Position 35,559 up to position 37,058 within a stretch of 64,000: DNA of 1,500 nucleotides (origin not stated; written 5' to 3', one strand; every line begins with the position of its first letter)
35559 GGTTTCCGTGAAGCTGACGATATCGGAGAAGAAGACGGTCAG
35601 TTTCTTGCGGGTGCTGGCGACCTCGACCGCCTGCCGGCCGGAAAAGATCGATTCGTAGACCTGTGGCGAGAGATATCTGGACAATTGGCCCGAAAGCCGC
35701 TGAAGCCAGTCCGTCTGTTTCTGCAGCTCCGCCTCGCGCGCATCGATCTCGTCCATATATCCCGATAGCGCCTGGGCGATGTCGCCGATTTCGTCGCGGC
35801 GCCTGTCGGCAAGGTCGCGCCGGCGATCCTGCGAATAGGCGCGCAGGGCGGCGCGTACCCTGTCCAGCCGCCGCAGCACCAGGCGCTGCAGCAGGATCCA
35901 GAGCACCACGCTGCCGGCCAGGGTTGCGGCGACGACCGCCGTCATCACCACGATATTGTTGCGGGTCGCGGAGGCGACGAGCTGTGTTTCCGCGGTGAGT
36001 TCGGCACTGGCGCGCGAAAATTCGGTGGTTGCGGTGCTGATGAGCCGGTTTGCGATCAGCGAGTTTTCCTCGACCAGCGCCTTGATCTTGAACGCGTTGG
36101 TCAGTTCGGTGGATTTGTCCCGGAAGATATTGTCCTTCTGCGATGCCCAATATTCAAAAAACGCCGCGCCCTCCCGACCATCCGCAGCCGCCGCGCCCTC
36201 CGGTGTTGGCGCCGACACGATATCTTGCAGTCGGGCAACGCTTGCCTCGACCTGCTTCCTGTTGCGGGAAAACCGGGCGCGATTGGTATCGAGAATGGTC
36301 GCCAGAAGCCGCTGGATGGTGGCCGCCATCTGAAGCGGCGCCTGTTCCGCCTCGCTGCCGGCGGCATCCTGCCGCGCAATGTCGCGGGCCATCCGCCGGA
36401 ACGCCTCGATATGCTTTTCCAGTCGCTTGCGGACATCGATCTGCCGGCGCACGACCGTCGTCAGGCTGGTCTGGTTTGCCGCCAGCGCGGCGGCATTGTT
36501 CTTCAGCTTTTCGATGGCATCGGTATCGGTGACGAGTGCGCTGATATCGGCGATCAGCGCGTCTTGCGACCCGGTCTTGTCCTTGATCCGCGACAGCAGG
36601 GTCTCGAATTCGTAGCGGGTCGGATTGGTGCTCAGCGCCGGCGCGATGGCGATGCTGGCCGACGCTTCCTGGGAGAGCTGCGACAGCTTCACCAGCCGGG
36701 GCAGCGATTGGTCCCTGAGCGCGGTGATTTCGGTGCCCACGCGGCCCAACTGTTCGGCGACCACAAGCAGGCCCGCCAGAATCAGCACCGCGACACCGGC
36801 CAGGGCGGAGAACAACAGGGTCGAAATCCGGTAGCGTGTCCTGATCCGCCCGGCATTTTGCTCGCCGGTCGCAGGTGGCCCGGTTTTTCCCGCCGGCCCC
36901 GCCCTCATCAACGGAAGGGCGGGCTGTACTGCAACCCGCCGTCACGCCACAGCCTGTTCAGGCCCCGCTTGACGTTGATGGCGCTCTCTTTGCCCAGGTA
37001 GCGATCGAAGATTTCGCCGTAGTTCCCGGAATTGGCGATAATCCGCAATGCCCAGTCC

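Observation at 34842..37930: Orphan amino-acid-binding protein translationally coupled to a membrane adenylate cyclase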

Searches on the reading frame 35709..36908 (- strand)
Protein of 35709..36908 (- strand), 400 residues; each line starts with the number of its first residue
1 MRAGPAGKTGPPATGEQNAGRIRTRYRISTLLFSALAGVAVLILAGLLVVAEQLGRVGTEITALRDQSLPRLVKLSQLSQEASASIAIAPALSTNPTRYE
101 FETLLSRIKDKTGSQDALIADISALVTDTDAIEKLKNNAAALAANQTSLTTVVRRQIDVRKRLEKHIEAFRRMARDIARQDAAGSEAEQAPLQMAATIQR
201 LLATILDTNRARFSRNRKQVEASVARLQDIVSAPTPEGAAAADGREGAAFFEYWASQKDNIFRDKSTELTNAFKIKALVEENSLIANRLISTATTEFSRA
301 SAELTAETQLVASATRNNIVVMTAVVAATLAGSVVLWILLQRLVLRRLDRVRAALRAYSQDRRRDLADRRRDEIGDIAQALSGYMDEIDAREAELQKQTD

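Call 10: find_homologous_proteins(query=window:35709-36908:-, max_evalue=0.001)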
Query window:35709-36908:- (400 aa): 176 proteins with E <= 0.001 among 8000 candidates; the best 120 are listed.
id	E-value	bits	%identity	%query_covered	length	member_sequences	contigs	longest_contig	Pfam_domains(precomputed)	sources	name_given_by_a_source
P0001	2.7e-238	808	100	100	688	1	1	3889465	PF00211.26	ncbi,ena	-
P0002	2.1e-119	417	56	97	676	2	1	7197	PF00211.26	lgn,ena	-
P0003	2.5e-119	417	56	94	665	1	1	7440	PF00211.26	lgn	-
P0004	1.4e-115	404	58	92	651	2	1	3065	PF00211.26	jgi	jgi:class 3 adenylate cyclase/HAMP domain-containing protein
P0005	3.3e-112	393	61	86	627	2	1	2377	PF00211.26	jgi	jgi:class 3 adenylate cyclase/HAMP domain-containing protein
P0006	4.3e-108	380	53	97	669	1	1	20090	PF00211.26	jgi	-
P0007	1.9e-105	371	53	99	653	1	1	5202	PF00211.26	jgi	jgi:class 3 adenylate cyclase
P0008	2.6e-105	371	52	94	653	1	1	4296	PF00211.26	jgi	jgi:adenylate cyclase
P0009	2.7e-105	371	52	97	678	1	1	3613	PF00211.26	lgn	-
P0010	9.2e-105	369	51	98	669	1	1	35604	PF00211.26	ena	-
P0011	1.9e-104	368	52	95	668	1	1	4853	PF00211.26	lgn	-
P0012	2.6e-103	364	52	93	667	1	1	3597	PF00211.26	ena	-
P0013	6.8e-103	363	51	97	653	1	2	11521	PF00211.26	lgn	-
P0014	1.5e-102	362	51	95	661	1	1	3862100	PF00211.26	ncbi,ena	-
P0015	1.7e-102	361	52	97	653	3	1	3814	PF00211.26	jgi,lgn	jgi:class 3 adenylate cyclase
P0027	6.5e-99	350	47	97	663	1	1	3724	PF21689.5,PF00211.26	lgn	-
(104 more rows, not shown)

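Call 17: find_related_loci(query=A1, collection=genome_contigs, flank=10000)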
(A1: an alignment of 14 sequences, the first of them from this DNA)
Query A1 (400 aa) in genome_contigs; peptide patterns used: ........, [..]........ (x = any residue, [..] = any of these).
166 stretches matched a pattern; 15 encode a relative of the query (tblastn E <= 1e-3); 14 distinct loci.
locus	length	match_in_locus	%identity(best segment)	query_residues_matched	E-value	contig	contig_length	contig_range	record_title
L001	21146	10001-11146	51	21-399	4e-107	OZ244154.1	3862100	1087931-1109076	MAG: Aestuariivirgaceae bacterium isolate 5d58ee39-098d-494c-bd90-57b7a1f43d2a genome assembly, chromosome: 1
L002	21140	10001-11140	48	22-399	7e-106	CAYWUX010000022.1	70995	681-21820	MAG TPA_asm: uncultured Hyphomicrobiaceae bacterium isolate binchicken_co262_356 genome assembly, contig: NODE_236_lengt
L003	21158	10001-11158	48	23-400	6e-101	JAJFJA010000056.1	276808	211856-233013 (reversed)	MAG: Alphaproteobacteria bacterium isolate OFTM349 OFTM349_55, whole genome shotgun sequence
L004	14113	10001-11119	51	21-399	2e-99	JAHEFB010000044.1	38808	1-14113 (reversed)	MAG: Alphaproteobacteria bacterium isolate Ww308 NODE_1428_length_38808_cov_4.969706, whole genome shotgun sequence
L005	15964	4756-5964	46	11-399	7e-98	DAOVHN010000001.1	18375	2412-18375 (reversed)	MAG TPA_asm: Pseudomonadota bacterium isolate CSMAG_1342 CSMAG_1342_k141_4090388_length_18375_cov_13.3990, whole genome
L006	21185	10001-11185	46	19-399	6e-98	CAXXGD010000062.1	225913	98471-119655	MAG: Rhodospirillales bacterium isolate 56d33e65-3fd3-4152-8820-ff613c194a47 genome assembly, contig: contig_62, whole g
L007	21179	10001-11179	46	22-400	9e-90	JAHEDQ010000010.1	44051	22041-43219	MAG: Candidatus Competibacteraceae bacterium isolate Ww208 NODE_823_length_44051_cov_3.864193, whole genome shotgun sequ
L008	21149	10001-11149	44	18-400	1e-87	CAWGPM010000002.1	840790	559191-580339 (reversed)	MAG: uncultured delta proteobacterium isolate MFD09779.bin.1.84 genome assembly, contig: contig_14675, whole genome shot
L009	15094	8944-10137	44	5-398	7e-83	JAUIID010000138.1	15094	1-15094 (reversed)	MAG: Alphaproteobacteria bacterium isolate Co_bin.244 NODE_21947_length_15094_cov_1.584085, whole genome shotgun sequenc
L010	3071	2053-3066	48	22-345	2e-82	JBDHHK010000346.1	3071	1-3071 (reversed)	MAG: Gemmatimonadota bacterium isolate M8-62_Bin_191 M8-62_Bin_191_scaffold_239020, whole genome shotgun sequence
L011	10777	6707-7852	44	23-398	2e-72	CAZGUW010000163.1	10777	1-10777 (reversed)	MAG TPA_asm: uncultured Geminicoccaceae bacterium isolate SRP334346_co1_7 genome assembly, contig: NODE_4872_length_1077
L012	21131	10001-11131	43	22-399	6e-69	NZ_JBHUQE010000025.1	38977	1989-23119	Sedimentitalea sp. HM32M-2 Scaffold25, whole genome shotgun sequence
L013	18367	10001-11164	49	5-399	2e-100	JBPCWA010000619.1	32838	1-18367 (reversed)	MAG: Hyphomicrobiaceae bacterium isolate MAG_seacave_33 S1Ck127_8131256, whole genome shotgun sequence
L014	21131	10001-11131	43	22-399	6e-74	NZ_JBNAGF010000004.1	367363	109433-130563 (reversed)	Primorskyibacter sp. S87 Scaffold4, whole genome shotgun sequence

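Call 26: search_protein_families(library=pfam, proteins=[L001:5939-7084:+, L002:4331-5044:+, L008:3-734:-], max_evalue=0.001)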
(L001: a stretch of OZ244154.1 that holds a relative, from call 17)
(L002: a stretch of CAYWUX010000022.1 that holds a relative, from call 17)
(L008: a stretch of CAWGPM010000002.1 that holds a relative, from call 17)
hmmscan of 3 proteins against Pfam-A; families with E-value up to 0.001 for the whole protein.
L001:5939-7084:+ (382 aa): 6 families
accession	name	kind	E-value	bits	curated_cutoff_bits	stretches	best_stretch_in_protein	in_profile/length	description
PF00005.33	ABC_tran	-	1.1e-36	126.8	25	1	163-305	3-137/137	ABC transporter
PF13304.12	AAA_21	-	3.6e-11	44.1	27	1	283-336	244-300/304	AAA domain, putative AbiEii toxin, Type IV TA system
PF02463.25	SMC_N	-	5.4e-07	29.7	40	1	175-346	28-208/220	RecF/RecN/SMC N terminal domain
PF13555.12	AAA_29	-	0.00019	21.5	27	1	160-189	11-40/61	P-loop containing region of AAA domain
PF13191.12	AAA_16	-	0.00045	21.2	32.6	1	170-201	21-52/167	AAA ATPase domain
PF13476.12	AAA_23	-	0.00099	20.2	27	0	174-191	22-39/201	AAA domain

L002:4331-5044:+ (238 aa): 2 families
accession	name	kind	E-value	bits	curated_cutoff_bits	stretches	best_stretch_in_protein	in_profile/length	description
PF00005.33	ABC_tran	-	1.1e-33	117.2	25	1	18-164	1-136/137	ABC transporter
PF13304.12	AAA_21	-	5e-05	24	27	0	31-48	2-19/304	AAA domain, putative AbiEii toxin, Type IV TA system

L008:3-734:- (244 aa): 8 families
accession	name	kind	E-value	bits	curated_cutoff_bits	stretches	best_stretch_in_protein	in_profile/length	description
PF00005.33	ABC_tran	-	8.8e-38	130.4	25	1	44-192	1-137/137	ABC transporter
PF13304.12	AAA_21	-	7e-11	43.2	27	1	158-225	232-302/304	AAA domain, putative AbiEii toxin, Type IV TA system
PF02463.25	SMC_N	-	2.6e-09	37.3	40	1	157-232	130-207/220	RecF/RecN/SMC N terminal domain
PF13191.12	AAA_16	-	9.3e-05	23.4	32.6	1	53-97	23-67/167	AAA ATPase domain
PF09818.15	ABC_ATPase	-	0.00019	21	23.2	0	51-122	77-144/283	P-loop domain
PF13555.12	AAA_29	-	0.00056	20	27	1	45-71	13-39/61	P-loop containing region of AAA domain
PF20703.3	nSTAND1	-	0.00078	19.6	27.1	0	45-73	24-52/379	Novel STAND NTPase 1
PF05729.18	NACHT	-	0.00091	19.5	26.7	0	56-74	2-20/167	NACHT domain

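Call 28: search_protein_families(library=pfam, proteins=[L001:3770-4585:+, L001:4622-5449:+, L001:5409-6341:+, L001:7084-7776:+, L001:7938-8858:+, L001:13079-14647:+, L001:12114-12572:-, L001:2586-3164:-, L001:1567-2535:-], max_evalue=0.001)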
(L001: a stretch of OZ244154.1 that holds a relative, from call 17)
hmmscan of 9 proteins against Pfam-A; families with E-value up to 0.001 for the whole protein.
L001:3770-4585:+ (271 aa): 2 families
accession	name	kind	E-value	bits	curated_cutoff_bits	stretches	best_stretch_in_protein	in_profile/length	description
PF00497.25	SBP_bac_3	-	9.9e-30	103.4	26.4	1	41-262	3-131/132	Bacterial extracellular solute-binding proteins, family 3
PF10613.14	Lig_chan-Glu_bd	-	1.8e-05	25.2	30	1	60-128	44-111/115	Ligated ion channel L-glutamate- and glycine-binding site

L001:4622-5449:+ (275 aa): 1 family
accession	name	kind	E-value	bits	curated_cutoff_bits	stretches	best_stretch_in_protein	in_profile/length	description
PF00528.27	BPD_transp_1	-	3.4e-23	82.7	26.4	1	91-272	2-183/184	Binding-protein-dependent transport system inner membrane component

L001:5409-6341:+ (310 aa): 1 family
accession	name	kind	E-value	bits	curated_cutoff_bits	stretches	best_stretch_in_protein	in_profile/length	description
PF00528.27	BPD_transp_1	-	1.7e-18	67.5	26.4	1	98-306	3-183/184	Binding-protein-dependent transport system inner membrane component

L001:7084-7776:+ (230 aa): 4 families
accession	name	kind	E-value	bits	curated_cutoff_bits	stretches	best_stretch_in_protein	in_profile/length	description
PF13417.12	GST_N_3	-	5.3e-17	62.4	22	1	20-93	2-75/75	Glutathione S-transferase, N-terminal domain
PF13409.12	GST_N_2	-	1e-14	55.3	25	1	25-87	2-69/70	Glutathione S-transferase, N-terminal domain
PF02798.26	GST_N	-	1.1e-09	38.9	20.9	1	19-86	5-75/76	Glutathione S-transferase, N-terminal domain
PF17172.10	GST_N_4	-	7.6e-05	23.8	30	1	27-99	2-70/99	Glutathione S-transferase N-terminal domain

L001:7938-8858:+ (306 aa): 1 family
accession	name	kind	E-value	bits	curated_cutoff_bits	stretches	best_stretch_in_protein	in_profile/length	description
PF00724.26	Oxidored_FMN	-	4.2e-38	131.9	27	1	5-250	78-334/342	NADH:flavin oxidoreductase / NADH oxidase family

L001:13079-14647:+ (522 aa): 2 families
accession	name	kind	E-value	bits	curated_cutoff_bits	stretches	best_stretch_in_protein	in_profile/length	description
PF05235.19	CHAD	-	1.1e-49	169.9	25.6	1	248-470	6-226/228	CHAD domain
PF01928.26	CYTH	-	1.7e-20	74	23.2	1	17-210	2-179/179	CYTH domain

L001:12114-12572:- (152 aa): 1 family
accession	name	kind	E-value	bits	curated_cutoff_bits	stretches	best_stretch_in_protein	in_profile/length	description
PF04214.18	DUF411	-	3e-27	94.5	27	1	79-126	1-48/48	Protein of unknown function, DUF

L001:2586-3164:- (192 aa): 1 family
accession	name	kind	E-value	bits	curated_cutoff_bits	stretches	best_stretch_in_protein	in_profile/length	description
PF02627.25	CMD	-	0.00039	20.8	23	0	58-114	16-68/84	Carboxymuconolactone decarboxylase family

L001:1567-2535:- (322 aa): 2 families
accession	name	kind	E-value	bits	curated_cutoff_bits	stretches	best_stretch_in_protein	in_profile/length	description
PF03171.26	2OG-FeII_Oxy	-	5.2e-24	84.9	23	1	184-278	8-100/101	2OG-Fe(II) oxygenase superfamily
PF14226.12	DIOX_N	-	5.3e-24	85.6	27.3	1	14-132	1-116/117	non-haem dioxygenase in morphine synthesis N-terminal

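Call 31: predict_structure(alignment_id=A1)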
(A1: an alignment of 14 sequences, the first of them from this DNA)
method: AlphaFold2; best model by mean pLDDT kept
length: 400 residues; sequences in the alignment: 14
mean_pLDDT: 79.5   pTM: 0.57
mean pLDDT of the five models: 79.5, 78.0, 76.8, 76.3, 67.1
residues with pLDDT >= 90: 93; 70-90: 238; 50-70: 35; < 50: 34
segments of 3 or more residues with pLDDT < 50: 1-25, 184-186, 237-242
pLDDT, mean of each block of 10 residues (from residue 1): 37 41 54 78 82 81 81 89 82 82 86 88 86 90 89 92 94 85 57 87 92 92 87 57 67 93 95 92 90 88 85 81 81 81 76 74 61 68 79 82
secondary structure, 60 per line:
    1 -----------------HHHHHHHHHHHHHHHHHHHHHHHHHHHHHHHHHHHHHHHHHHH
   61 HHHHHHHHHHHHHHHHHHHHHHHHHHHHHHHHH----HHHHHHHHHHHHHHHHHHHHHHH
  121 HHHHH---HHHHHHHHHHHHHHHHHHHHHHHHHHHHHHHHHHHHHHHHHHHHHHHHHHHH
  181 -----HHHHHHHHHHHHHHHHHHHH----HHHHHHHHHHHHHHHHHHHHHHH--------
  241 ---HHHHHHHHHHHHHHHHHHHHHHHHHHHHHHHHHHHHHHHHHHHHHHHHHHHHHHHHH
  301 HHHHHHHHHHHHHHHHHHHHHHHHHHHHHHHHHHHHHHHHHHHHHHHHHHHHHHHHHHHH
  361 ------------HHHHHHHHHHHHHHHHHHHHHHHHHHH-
elements in order: H18-93 H98-125 H129-180 H186-205 H210-232 H244-360 H373-399

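Call 61: find_encoding_contigs(protein=P0001, flank=3000, max_places=2)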
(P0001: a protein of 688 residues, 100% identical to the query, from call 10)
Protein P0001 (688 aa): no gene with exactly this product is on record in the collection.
